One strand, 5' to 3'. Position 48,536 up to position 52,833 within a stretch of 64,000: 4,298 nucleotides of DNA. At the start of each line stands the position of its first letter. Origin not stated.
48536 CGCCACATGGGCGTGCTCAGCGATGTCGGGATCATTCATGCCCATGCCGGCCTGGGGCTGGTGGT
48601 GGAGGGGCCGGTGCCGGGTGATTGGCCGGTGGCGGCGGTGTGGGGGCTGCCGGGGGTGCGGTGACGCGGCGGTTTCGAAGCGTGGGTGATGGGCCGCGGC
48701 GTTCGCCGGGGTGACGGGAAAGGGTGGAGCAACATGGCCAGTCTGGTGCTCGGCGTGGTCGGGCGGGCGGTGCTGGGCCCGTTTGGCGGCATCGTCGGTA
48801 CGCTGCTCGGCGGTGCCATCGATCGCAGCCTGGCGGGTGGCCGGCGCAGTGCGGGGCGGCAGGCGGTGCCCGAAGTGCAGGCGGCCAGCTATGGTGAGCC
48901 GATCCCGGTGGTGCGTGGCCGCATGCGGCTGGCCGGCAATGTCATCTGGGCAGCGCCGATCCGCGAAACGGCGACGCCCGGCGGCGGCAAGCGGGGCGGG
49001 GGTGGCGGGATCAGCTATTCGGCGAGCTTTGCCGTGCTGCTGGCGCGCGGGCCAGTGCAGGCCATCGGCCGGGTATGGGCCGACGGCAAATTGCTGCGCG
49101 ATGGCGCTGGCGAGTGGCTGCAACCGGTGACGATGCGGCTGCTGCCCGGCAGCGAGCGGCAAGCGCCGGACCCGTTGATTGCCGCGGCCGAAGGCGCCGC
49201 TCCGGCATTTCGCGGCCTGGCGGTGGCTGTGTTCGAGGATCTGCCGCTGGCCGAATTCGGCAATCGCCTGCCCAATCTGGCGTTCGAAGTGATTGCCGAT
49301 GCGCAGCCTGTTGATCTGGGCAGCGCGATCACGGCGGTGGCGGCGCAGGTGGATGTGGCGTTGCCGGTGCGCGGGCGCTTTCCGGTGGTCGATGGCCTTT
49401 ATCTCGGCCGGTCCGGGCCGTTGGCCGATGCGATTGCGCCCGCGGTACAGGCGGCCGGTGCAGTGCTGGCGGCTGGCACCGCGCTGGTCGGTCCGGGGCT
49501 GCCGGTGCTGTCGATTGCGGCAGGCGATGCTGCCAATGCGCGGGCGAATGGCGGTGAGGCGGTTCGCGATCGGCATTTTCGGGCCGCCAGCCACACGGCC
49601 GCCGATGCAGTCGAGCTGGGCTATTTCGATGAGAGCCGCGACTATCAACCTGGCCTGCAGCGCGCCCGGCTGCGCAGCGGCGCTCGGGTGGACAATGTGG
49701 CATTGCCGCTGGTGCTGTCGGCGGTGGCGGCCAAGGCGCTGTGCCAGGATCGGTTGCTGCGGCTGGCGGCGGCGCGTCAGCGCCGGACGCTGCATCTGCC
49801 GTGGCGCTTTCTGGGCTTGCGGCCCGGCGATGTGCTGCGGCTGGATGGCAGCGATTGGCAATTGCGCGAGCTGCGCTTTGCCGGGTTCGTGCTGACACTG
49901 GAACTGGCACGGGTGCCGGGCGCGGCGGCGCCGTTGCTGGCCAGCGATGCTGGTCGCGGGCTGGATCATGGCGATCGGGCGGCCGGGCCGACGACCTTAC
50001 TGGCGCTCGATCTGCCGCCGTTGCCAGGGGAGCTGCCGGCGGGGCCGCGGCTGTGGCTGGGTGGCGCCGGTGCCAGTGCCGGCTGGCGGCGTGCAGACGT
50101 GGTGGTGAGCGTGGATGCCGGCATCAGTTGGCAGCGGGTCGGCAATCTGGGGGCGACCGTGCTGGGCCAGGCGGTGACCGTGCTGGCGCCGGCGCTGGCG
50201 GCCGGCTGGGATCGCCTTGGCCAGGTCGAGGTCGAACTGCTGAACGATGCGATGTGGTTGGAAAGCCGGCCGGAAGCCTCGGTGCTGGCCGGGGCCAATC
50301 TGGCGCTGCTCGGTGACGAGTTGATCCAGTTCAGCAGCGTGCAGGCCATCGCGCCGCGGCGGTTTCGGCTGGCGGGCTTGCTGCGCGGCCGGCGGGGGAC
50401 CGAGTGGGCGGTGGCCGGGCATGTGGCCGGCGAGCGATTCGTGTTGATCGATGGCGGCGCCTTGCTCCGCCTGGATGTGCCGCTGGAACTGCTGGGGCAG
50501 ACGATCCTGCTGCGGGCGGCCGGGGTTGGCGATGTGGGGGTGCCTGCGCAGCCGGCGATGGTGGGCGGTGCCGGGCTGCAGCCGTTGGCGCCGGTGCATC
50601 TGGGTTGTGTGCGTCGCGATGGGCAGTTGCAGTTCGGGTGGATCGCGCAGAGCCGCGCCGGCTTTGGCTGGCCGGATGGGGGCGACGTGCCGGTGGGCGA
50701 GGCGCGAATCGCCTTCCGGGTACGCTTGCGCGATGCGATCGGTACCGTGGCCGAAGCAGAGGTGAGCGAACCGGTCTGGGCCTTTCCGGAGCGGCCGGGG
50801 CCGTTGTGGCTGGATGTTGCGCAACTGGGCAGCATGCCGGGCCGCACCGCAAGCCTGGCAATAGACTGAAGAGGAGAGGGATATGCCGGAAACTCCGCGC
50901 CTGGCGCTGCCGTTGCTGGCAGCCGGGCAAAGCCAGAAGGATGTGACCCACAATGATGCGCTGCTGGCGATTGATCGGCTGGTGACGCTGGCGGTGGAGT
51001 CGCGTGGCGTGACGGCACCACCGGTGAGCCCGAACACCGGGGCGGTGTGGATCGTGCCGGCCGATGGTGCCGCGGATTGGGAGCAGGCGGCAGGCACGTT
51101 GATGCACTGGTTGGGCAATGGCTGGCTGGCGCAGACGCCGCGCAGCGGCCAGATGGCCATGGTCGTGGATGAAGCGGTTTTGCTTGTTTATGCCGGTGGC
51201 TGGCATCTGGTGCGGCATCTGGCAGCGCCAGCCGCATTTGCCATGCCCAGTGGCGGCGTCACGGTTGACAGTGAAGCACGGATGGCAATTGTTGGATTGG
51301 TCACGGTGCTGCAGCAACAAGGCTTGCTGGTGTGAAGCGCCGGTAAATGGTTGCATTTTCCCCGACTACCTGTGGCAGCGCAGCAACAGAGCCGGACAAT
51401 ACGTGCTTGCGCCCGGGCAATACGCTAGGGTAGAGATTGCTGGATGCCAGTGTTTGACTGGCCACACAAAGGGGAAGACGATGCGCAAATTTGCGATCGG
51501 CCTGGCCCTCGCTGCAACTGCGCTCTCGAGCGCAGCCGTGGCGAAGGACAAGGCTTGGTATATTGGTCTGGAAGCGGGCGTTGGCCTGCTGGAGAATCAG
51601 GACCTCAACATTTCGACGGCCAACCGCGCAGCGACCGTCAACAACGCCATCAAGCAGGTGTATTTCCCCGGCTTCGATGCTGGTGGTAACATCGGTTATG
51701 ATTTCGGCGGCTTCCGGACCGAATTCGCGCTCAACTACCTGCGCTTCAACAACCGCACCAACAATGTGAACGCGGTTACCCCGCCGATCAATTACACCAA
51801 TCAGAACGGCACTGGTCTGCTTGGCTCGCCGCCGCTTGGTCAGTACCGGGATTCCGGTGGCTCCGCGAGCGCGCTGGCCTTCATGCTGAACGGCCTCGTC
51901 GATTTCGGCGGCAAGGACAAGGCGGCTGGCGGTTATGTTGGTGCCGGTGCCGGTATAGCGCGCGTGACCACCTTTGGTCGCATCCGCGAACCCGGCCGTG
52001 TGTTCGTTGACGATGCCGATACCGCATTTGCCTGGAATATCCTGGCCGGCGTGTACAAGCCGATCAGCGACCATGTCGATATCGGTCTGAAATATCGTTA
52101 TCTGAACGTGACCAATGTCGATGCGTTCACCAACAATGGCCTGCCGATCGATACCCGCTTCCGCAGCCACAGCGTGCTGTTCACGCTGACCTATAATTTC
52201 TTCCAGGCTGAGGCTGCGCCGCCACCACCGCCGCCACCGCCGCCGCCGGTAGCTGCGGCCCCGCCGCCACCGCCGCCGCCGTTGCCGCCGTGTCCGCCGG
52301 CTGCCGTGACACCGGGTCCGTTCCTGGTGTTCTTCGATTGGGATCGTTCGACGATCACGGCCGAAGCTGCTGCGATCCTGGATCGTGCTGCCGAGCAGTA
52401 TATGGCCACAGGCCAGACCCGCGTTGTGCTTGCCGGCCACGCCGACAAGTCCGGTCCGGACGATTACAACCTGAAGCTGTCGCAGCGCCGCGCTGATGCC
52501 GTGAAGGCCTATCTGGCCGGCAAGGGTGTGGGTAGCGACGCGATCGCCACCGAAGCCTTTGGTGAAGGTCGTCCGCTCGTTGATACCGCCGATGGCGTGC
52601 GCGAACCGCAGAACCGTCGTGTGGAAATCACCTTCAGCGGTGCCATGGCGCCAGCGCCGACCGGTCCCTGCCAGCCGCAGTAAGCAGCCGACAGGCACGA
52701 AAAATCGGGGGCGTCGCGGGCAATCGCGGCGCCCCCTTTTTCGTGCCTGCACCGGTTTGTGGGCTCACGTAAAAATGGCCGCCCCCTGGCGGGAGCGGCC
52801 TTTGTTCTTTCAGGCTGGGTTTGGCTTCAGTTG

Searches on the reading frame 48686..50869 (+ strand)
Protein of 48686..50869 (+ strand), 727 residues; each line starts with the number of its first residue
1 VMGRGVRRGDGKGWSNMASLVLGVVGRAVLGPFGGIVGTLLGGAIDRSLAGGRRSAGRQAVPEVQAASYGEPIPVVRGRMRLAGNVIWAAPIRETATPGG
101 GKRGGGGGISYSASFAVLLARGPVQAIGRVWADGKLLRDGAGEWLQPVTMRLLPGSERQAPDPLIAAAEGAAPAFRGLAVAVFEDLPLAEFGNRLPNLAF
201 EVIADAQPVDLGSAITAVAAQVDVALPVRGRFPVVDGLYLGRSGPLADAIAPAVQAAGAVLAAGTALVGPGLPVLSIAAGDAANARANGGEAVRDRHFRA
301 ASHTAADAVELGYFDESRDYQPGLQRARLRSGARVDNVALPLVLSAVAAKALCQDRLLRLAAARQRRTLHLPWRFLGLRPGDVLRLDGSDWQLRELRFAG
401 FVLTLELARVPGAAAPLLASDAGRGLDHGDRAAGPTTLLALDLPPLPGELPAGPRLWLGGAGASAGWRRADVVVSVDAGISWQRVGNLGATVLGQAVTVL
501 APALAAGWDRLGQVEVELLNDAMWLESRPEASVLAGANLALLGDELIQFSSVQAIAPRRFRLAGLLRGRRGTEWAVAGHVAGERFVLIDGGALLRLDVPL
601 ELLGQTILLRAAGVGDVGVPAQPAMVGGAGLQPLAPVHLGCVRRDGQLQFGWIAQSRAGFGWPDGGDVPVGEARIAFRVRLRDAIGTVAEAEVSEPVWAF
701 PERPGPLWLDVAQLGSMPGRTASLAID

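Call 6: search_protein_families(library=pfam, proteins=[window:48686-50869:+], max_evalue=0.01)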
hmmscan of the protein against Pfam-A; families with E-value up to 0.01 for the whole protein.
window:48686-50869:+ (727 aa): 3 families
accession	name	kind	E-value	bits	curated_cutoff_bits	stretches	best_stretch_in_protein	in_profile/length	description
PF23666.2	Rcc01698_C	-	3e-26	92.1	27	1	492-586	2-98/98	Rcc01698-like, C-terminal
PF13550.12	Phage-tail_3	-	1.9e-18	67.3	23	1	296-394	56-158/164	Putative phage tail protein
PF04306.18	DUF456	-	0.0044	17.8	29.4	1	3-60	51-110/139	Protein of unknown function (DUF456)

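Call 7: search_protein_families(library=ncbifam, proteins=[window:48686-50869:+], max_evalue=0.01)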
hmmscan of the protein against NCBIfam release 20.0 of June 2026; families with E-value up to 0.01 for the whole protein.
window:48686-50869:+ (727 aa): 1 family
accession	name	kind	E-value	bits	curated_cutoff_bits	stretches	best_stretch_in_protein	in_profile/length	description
NF048004.1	GTA_megatron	equivalog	1.1e-105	354.7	800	2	17-219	1-218/1299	baseplate multidomain protein megatron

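Call 18: search_protein_families(library=pfam, proteins=[window:48686-50869:+], max_evalue=10)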
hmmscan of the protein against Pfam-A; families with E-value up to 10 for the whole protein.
window:48686-50869:+ (727 aa): 3 families
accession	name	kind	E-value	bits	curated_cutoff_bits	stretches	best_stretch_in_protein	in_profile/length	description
PF23666.2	Rcc01698_C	-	3e-26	92.1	27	1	492-586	2-98/98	Rcc01698-like, C-terminal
PF13550.12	Phage-tail_3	-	1.9e-18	67.3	23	1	296-394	56-158/164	Putative phage tail protein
PF04306.18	DUF456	-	0.0044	17.8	29.4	1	3-60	51-110/139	Protein of unknown function (DUF456)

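Call 58: search_solved_structures(query=window:48686-50869:+, max_evalue=0.001, show_alignments=1)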
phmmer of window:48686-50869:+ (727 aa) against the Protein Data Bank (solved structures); distinct sequences matched with E-value up to 0.001: 2.
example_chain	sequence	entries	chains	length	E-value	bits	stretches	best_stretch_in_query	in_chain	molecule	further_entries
8gtc_M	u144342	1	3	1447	1.1e-41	146.5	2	27-213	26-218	Megatron protein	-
6tba_8A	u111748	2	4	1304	1.7e-41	145.9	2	24-209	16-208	Uncharacterized protein | Putative gene transfer agent protein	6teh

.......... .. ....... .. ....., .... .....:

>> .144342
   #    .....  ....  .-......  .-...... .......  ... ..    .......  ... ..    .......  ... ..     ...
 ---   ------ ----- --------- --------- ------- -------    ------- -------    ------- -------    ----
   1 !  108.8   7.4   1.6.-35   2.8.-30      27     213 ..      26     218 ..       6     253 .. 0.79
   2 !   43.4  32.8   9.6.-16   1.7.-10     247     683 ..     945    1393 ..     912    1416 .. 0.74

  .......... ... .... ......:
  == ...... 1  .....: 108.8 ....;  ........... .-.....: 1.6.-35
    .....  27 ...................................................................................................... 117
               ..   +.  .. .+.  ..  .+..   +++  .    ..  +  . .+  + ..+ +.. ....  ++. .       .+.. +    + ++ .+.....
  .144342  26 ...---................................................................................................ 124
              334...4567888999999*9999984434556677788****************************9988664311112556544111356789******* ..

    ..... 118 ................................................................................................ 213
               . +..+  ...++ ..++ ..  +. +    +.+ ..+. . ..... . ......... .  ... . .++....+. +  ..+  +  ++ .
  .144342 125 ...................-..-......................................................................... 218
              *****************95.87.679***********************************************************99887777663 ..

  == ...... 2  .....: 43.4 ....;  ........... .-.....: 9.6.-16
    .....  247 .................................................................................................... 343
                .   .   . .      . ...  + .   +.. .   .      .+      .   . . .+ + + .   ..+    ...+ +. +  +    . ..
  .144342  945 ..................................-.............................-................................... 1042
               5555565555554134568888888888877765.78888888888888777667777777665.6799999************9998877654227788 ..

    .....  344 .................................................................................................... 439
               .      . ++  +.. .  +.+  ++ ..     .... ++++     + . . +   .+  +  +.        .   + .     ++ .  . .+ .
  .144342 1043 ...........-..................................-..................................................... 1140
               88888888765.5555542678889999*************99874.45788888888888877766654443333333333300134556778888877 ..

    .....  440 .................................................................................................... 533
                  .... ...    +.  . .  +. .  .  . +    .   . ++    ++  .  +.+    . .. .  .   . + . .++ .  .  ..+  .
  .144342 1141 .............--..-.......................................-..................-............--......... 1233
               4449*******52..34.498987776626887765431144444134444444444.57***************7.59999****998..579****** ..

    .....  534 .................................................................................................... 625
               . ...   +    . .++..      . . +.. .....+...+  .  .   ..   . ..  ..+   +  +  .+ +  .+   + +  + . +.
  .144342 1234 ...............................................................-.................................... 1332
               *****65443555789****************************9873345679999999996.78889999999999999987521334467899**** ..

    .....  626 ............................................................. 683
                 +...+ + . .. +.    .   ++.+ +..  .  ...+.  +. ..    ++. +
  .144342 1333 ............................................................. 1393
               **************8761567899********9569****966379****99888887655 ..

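Call 60: search_dna_similar(query=window:48686-50869:+, collection=phages, mode=protein, max_rows=15)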
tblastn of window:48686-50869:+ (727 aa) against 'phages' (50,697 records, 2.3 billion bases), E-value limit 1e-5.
Records with a match: 100; places in all: 129; records where one place covers at least 80% of the query: 0.
Best place of each record, by identity: <60% 100.
By first word of the organism name: Caulobacter 39; Rhodobacter 19; Brevundimonas 8; Roseobacter 6; Alteromonas 5; Bacteriophage 4; Dinoroseobacter 4; Tetraselmis 3; Bertelyvirus 2; Sphingobium 2; and 7 more.
By host as written in the record: Caulobacter vibrioides CB15 22; Rhodobacter capsulatus YW1 18; - 7; Caulobacter crescentus 6; Caulobacter crescentus NA1000 6; Caulobacter vibrioides 6; Brevundimonas pondensis LVF1 6; Roseobacter denitrificans OCh114 4; and 17 more.
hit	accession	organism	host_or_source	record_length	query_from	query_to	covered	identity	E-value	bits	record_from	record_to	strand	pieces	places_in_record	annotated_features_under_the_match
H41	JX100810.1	Caulobacter phage CcrColossus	Caulobacter crescentus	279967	63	672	44%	34.0%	2e-15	143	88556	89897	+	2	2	putative tail protein (x2)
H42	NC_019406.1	Caulobacter phage CcrColossus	Caulobacter crescentus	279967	63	672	44%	34.0%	2e-15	143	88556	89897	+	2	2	tail protein (x2)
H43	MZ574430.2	Caulobacter phage C2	Caulobacter vibrioides CB15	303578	63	672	45%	33.0%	1e-14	140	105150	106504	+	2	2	putative tail protein | gene transfer agent host specificity protein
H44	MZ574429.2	Caulobacter phage C1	Caulobacter vibrioides CB15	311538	63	672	45%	33.0%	1e-14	140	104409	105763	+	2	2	putative tail protein | gene transfer agent host specificity protein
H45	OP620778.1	Bertelyvirus sp.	Caulobacter vibrioides CB15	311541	63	672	45%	33.0%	1e-14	140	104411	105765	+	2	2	putative tail protein | hypothetical protein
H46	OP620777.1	Bertelyvirus sp.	Caulobacter vibrioides CB15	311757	63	672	45%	33.0%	1e-14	140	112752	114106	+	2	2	putative tail protein | gene transfer agent host specificity protein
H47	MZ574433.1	Caulobacter phage RB23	Caulobacter vibrioides CB15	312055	63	672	45%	33.0%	1e-14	140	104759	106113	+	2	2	putative tail protein | gene transfer agent host specificity protein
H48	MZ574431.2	Caulobacter phage J4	Caulobacter vibrioides CB15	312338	63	672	45%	33.0%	1e-14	140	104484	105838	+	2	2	putative tail protein | gene transfer agent host specificity protein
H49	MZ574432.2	Caulobacter phage BL47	Caulobacter vibrioides CB15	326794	63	672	45%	33.0%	1e-14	140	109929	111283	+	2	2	putative tail protein | gene transfer agent host specificity protein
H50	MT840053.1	Bacteriophage sp.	human fecal samples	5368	32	211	25%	45.7%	3e-23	111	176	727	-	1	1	record has no annotation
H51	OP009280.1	Rhodobacter phage RcMeacham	Rhodobacter capsulatus YW1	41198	64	237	24%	41.2%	4e-19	99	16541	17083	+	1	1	GTA TIM-barrel-like domain protein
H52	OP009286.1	Rhodobacter phage RcSwan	Rhodobacter capsulatus YW1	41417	64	237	24%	41.2%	5e-19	99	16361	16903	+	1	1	GTA TIM-barrel-like domain protein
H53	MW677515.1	Rhodobacter phage RcHotPocket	Rhodobacter capsulatus YW1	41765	64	237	24%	41.2%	5e-19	99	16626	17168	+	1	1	22: GTA TIM barrel-like domain protein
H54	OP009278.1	Rhodobacter phage RcMamaDuck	Rhodobacter capsulatus YW1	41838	64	237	24%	41.2%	5e-19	99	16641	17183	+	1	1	GTA TIM-barrel-like domain protein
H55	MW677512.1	Rhodobacter phage RcFrancesLouise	Rhodobacter capsulatus YW1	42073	64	237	24%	41.2%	5e-19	99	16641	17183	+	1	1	22: GTA TIM barrel-like domain protein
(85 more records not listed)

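Call 61: get_annotated_region(hit=H53, flank=6000)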
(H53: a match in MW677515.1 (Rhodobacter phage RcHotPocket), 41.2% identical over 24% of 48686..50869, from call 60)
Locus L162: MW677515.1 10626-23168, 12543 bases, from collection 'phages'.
description: Rhodobacter phage RcHotPocket, complete genome.
organism: Rhodobacter phage RcHotPocket (NCBI taxid 2835971)
taxonomy: Viruses; Duplodnaviria; Heunggongvirae; Uroviricota; Caudoviricetes
host: Rhodobacter capsulatus YW1; source: water; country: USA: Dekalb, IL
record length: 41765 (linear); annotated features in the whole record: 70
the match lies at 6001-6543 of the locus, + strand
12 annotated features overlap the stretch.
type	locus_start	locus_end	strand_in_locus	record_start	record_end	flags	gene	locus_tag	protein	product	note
CDS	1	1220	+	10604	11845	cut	15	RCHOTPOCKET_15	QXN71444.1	tail tube protein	-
CDS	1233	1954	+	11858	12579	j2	17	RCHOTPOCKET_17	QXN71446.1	tail assembly chaperone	-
CDS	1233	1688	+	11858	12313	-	16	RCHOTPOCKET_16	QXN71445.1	tail assembly chaperone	-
CDS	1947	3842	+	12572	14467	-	18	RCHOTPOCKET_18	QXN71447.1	tape measure protein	-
CDS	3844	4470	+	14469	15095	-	19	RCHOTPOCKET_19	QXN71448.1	minor tail protein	-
CDS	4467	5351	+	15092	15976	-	20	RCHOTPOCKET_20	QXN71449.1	minor tail protein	-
CDS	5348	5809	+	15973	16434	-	21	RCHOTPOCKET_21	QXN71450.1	peptidase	-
CDS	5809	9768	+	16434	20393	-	22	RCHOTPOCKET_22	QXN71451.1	GTA TIM barrel-like domain protein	-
CDS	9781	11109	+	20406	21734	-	23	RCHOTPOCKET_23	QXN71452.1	hypothetical protein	-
CDS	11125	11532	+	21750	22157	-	24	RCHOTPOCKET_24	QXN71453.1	hypothetical protein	-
CDS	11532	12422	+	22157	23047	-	25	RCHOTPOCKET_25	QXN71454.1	hypothetical protein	-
CDS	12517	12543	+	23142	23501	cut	26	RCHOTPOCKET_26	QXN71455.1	holin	-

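Call 63: search_protein_families(library=pfam, proteins=[L162:5809-9765:+, L162:3844-4467:+], max_evalue=0.01)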
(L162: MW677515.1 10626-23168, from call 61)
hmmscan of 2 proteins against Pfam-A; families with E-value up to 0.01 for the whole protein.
L162:5809-9765:+ (1319 aa): 5 families
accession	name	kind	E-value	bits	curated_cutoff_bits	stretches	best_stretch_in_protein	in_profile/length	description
PF13547.12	GTA_TIM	-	8.4e-155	515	27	1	444-740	1-299/299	GTA TIM-barrel-like domain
PF13550.12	Phage-tail_3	-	2.8e-38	131.8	23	1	803-963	4-162/164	Putative phage tail protein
PF23666.2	Rcc01698_C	-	3.5e-25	88.6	27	1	1055-1154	1-98/98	Rcc01698-like, C-terminal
PF22612.2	GH113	-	0.0006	19.7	27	0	646-672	208-234/289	Glycoside Hydrolase Family 113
PF13488.11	Gly-zipper_Omp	-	0.0091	16.3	25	1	7-41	3-38/46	Glycine zipper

L162:3844-4467:+ (208 aa): 1 family
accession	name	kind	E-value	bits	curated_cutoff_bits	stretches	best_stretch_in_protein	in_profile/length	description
PF09343.15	DUF2460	-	2.2e-86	289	30.4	1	4-207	1-205/205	Conserved hypothetical protein 2217 (DUF2460)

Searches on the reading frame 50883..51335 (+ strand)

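Call 70: search_protein_families(library=phrogs, proteins=[window:50883-51335:+], max_evalue=0.001)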
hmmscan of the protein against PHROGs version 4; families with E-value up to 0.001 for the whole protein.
window:50883-51335:+ (150 aa): 6 families
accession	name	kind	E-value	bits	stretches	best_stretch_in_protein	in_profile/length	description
phrog_5363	-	unknown function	2.2e-22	81.1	1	4-108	8-114/245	-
phrog_25093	-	unknown function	4.5e-22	79.5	1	3-109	7-114/564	-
phrog_13925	-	unknown function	7e-21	75.3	1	2-112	2-113/640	-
phrog_15388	-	unknown function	2.7e-18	67.4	1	3-125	3-125/345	-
phrog_7049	-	tail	7.5e-10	39.7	1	24-106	27-109/246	tail fiber protein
phrog_21978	-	unknown function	2.6e-05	25.2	1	25-106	27-110/220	-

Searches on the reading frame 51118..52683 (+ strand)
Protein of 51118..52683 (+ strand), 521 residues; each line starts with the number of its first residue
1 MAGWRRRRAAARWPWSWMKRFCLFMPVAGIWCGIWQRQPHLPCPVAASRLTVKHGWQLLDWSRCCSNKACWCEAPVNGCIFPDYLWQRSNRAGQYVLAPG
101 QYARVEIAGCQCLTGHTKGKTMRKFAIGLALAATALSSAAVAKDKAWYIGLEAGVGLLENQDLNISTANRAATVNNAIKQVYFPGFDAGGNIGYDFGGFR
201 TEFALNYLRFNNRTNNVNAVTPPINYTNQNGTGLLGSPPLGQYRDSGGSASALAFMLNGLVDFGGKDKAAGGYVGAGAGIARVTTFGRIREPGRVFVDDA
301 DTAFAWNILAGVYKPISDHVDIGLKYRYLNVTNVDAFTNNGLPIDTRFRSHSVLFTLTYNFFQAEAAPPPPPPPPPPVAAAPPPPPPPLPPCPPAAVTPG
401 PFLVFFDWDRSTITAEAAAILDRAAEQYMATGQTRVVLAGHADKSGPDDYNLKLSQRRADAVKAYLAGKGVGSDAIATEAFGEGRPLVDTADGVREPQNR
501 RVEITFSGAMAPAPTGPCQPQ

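Call 6: search_protein_families(library=pfam, proteins=[window:51118-52683:+], max_evalue=0.01)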
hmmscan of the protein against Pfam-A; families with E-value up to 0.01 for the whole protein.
window:51118-52683:+ (521 aa): 3 families
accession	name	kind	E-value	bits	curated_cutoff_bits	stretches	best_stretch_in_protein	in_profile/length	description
PF00691.25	OmpA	-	3.5e-19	69.4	27.2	1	405-500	1-98/98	OmpA family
PF13505.12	OMP_b-brl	-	2.8e-08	34.6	28.7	1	130-361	3-175/175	Outer membrane protein beta-barrel domain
PF01617.23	Surface_Ag_2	-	0.0011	19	22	1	180-321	65-193/247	Surface antigen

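Call 7: search_protein_families(library=ncbifam, proteins=[window:51118-52683:+], max_evalue=0.01)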
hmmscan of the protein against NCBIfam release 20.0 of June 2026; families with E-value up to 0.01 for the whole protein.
window:51118-52683:+ (521 aa): 35 families (the best 25 are shown)
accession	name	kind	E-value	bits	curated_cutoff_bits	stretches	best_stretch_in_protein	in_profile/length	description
NF045787.1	OmpABordt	equivalog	4.3e-24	85.3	200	1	404-508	87-191/194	outer membrane protein OmpA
TIGR02802.1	Pal_lipo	equivalog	5.4e-24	84.3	125.35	1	404-505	2-103/104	peptidoglycan-associated lipoprotein Pal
NF053611.1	YiaD_Gzip_OmpA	equivalog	1.3e-23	83.8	175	1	404-505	104-205/206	YiaD family glycine zipper/OmpA-like lipoprotein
NF008071.1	PRK10808.1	equivalog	8.5e-22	78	277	2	299-491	147-323/358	porin OmpA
NF008067.1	PRK10802.1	equivalog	1.7e-19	70.4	261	1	403-503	68-168/171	peptidoglycan-associated lipoprotein Pal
NF053612.1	anchor_PA1041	equivalog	2.9e-19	69.9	250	1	404-505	133-234/236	PA1041 family peptidoglycan-binding anchor lipoprotein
NF053585.1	OMP_LP_YfiB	equivalog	4.3e-18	65.7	128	1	404-505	58-159/163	outer membrane lipoprotein YfiB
NF053613.1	OMP_toxin_LptF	equivalog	1.4e-17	64.2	400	1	404-508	143-247/256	lipotoxin F family OmpA-related lipoprotein LptF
NF033763.1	exchanger_TraB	exception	8.4e-16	57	700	1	404-515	394-507/522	outer membrane exchange protein TraB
TIGR03789.1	pdsO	hypoth_equivalog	3.9e-15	56.2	152.2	1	411-505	148-242/243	sortase-associated OmpA-like protein PdsO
NF007804.1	PRK10510.1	equivalog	4.3e-15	55.7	307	1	402-507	112-217/219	OmpA family lipoprotein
NF053607.1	CHU_0125_OmpA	equivalog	6.7e-15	54.6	620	1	404-503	533-633/639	CHU_0125 family OmpA-like outer membrane integrity protein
NF052230.1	T9SS_PorE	exception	2.9e-14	52.3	600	1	404-486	517-599/648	PorE family type IX secretion system protein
NF052636.1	Rick_Adr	subfamily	3e-12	46.6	210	1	122-358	1-221/224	adhesin Adr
TIGR03350.1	type_VI_ompA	equivalog_domain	8.9e-12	45.1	139.8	1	406-505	34-136/137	type VI secretion system protein TssL, long form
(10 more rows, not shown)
